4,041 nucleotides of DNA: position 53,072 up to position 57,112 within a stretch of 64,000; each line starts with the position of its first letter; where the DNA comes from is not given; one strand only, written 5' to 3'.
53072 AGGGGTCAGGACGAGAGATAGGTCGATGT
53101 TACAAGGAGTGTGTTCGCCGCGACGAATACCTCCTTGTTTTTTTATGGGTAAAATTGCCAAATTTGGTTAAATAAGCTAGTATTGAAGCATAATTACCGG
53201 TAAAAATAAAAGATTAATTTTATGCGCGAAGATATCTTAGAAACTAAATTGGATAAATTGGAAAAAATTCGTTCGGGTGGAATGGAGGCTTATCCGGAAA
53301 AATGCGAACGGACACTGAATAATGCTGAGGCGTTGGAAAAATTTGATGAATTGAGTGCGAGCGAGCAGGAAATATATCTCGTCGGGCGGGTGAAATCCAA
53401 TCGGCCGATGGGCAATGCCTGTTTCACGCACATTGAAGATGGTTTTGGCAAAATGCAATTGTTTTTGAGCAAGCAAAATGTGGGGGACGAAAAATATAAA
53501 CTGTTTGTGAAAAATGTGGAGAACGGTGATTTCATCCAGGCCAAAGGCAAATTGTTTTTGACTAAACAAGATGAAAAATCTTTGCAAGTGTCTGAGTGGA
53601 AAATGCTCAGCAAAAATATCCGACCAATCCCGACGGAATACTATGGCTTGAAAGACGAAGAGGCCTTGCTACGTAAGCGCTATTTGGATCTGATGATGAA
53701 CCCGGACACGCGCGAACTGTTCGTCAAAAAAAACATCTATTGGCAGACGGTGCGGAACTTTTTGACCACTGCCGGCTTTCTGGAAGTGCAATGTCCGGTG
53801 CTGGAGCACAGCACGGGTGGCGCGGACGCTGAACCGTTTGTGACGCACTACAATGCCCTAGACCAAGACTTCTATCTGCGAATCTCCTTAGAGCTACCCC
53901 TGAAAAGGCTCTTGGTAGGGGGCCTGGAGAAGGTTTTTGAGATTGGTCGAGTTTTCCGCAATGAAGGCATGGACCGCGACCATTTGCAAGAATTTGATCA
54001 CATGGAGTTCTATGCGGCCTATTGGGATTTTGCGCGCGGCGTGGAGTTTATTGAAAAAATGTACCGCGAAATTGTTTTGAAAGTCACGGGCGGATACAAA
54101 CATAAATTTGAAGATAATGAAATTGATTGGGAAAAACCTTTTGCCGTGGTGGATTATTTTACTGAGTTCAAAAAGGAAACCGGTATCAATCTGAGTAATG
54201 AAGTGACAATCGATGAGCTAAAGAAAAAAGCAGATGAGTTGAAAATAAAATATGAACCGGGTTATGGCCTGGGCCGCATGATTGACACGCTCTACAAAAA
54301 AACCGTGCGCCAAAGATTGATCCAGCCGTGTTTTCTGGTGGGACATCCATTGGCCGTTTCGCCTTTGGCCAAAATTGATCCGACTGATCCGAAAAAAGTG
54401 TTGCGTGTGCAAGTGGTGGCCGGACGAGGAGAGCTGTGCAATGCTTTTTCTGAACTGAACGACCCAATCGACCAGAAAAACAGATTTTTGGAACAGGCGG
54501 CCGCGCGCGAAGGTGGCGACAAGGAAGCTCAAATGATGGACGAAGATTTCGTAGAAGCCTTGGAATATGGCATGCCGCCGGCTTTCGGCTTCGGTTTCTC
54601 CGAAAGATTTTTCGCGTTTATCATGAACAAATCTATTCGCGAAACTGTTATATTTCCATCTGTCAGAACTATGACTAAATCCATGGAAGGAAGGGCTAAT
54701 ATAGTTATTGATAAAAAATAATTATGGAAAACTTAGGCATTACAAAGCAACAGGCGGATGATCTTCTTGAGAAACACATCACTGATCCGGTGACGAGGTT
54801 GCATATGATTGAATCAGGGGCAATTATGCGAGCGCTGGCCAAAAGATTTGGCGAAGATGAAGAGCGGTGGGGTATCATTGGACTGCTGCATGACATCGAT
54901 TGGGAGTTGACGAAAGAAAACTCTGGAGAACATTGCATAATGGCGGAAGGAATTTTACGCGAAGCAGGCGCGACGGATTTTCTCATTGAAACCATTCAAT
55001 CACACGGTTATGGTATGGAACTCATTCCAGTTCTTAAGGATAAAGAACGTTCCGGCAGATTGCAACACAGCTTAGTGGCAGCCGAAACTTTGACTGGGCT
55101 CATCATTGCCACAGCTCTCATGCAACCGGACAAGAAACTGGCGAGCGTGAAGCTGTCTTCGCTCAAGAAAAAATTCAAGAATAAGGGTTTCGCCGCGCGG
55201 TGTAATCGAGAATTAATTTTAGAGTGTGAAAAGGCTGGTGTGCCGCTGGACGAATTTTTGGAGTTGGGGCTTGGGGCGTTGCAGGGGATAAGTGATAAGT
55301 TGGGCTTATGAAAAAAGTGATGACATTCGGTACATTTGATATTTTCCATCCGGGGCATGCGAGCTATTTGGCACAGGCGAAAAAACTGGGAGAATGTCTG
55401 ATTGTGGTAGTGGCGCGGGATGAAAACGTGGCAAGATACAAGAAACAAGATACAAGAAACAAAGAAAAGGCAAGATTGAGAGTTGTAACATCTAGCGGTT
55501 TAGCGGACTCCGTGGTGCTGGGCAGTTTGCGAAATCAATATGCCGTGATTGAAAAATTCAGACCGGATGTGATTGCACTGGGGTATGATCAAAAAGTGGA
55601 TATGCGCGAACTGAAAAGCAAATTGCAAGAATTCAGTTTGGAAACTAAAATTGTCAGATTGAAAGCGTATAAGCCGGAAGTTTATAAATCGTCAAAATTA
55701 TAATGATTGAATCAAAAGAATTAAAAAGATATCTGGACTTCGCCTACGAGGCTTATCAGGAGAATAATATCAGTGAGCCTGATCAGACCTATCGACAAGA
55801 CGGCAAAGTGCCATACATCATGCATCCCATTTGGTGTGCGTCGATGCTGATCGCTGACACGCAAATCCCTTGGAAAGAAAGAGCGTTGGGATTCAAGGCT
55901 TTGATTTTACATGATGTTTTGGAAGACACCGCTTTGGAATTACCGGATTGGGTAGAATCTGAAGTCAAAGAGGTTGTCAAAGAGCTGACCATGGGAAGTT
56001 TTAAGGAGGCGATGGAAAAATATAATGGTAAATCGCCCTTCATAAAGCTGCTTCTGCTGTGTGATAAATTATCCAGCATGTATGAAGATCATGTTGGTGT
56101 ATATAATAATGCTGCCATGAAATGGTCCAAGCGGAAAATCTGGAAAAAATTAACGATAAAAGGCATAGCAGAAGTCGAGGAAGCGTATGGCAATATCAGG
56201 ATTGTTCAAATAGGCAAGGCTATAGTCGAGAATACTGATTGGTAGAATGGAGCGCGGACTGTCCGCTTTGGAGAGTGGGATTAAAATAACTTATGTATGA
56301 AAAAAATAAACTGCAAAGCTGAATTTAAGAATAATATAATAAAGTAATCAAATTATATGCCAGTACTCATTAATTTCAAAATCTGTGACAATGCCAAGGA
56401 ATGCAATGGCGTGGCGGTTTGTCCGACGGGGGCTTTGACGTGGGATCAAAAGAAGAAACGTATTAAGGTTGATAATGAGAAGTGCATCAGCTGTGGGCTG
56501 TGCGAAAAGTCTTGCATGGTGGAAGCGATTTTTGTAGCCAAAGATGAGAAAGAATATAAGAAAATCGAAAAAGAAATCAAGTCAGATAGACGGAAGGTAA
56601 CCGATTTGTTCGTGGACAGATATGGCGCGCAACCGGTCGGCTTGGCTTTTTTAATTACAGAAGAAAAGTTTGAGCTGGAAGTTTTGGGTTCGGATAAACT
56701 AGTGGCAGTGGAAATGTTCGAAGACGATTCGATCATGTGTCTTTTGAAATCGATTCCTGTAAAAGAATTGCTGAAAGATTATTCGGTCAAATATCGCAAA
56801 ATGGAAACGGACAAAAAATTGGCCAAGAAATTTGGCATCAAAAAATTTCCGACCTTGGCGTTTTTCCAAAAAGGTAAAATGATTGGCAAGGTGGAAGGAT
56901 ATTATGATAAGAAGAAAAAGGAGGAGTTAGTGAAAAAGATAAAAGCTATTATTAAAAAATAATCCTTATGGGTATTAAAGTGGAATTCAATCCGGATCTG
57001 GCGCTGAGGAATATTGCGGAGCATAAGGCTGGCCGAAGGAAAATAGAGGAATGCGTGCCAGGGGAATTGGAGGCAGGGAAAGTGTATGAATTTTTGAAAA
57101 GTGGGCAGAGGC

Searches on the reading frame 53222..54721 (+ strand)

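Call 64: search_protein_families(library=pfam, proteins=[window:53222-54721:+], max_evalue=0.001)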
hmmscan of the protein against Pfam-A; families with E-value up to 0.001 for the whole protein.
window:53222-54721:+ (499 aa): 3 families
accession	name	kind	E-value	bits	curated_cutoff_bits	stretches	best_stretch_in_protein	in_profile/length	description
PF00152.25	tRNA-synt_2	-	3.7e-62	210.6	25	1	145-481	1-307/308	tRNA synthetases class II (D, K and N)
PF01336.31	tRNA_anti-codon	-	7.4e-13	48.7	27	1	53-129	3-75/75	OB-fold nucleic acid binding domain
PF01409.25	tRNA-synt_2d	-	0.00061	19.8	19.8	0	237-284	104-153/246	tRNA synthetases class II core domain (F)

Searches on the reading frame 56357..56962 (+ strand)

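Call 64: search_protein_families(library=pfam, proteins=[window:56357-56962:+], max_evalue=0.001)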
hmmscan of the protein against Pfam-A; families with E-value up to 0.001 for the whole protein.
window:56357-56962:+ (201 aa): 12 families
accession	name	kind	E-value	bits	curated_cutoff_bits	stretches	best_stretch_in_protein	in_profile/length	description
PF00085.26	Thioredoxin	-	2.3e-08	34.4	23.5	1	100-196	5-102/103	Thioredoxin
PF00037.32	Fer4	-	2.2e-07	30.8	21.1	1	36-58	1-23/24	4Fe-4S binding domain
PF12838.12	Fer4_7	-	5e-07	30.5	27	1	10-57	2-52/52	4Fe-4S dicluster domain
PF13098.12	Thioredoxin_2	-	9.5e-07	29.6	27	1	57-187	10-99/104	Thioredoxin-like domain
PF12837.12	Fer4_6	-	3.6e-06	27.1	25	1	36-58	2-24/24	4Fe-4S binding domain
PF13237.11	Fer4_10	-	7.3e-06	26.3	25.5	1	3-53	2-52/53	4Fe-4S dicluster domain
PF07449.17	HyaE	-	2.7e-05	24.6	22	1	148-184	68-104/108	Hydrogenase-1 expression protein HyaE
PF13187.11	Fer4_9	-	0.0002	21.8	27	1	10-58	2-52/52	4Fe-4S dicluster domain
PF14697.11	Fer4_21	-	0.00022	21.7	35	0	37-64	2-32/59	4Fe-4S dicluster domain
PF12797.12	Fer4_2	-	0.00023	21.4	24.5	1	35-53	2-20/22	4Fe-4S binding domain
PF25160.1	LdpA_Fe-S-bd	-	0.00066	19.8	27.6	0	19-58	10-43/49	LdpA Fe-S cluster-binding domain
PF13183.11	Fer4_8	-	0.00082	20.3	27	1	41-73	3-35/68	4Fe-4S dicluster domain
